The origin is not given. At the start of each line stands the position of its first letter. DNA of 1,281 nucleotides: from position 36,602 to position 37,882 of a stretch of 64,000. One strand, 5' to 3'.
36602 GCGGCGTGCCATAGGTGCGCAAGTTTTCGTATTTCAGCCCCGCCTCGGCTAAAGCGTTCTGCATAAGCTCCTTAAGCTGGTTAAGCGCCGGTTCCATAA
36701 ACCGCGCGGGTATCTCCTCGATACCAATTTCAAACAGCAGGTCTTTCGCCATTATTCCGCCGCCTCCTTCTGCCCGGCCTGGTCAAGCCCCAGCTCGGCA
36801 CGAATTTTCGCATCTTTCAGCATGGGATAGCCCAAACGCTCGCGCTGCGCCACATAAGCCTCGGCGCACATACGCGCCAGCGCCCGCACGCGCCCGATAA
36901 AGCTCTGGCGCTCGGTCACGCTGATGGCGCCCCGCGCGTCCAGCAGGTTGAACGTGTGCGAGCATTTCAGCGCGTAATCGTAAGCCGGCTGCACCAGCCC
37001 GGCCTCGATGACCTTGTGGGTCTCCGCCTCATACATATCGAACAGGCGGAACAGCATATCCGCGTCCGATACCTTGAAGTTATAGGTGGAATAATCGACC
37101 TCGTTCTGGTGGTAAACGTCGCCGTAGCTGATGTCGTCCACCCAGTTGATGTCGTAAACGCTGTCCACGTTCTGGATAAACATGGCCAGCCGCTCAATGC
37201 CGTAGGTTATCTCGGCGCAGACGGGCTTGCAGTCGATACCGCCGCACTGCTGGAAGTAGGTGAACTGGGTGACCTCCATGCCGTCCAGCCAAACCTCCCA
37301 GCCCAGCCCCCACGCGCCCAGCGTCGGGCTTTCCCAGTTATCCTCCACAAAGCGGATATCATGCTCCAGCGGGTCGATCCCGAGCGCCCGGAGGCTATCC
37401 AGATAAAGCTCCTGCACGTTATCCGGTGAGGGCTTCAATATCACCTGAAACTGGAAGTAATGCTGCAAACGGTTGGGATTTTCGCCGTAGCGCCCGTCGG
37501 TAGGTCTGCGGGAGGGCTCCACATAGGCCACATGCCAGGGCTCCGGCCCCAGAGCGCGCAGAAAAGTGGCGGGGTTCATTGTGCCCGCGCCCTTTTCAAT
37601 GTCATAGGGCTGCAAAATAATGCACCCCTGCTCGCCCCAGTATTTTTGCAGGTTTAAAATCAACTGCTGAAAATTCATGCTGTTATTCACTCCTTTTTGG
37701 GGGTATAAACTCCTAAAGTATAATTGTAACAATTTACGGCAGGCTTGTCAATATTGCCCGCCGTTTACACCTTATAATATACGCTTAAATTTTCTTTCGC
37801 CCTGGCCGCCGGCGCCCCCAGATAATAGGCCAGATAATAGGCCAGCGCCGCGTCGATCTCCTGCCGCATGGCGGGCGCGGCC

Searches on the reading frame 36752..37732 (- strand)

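Call 87: search_protein_families(library=pfam, proteins=[window:36752-37732:-], max_evalue=0.0001)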
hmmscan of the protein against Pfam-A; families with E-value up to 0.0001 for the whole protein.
window:36752-37732:- (326 aa): 1 family
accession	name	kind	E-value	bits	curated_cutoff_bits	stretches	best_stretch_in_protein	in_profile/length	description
PF02091.20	tRNA-synt_2e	-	1.2e-155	517.2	27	1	21-298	1-278/278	Glycyl-tRNA synthetase alpha subunit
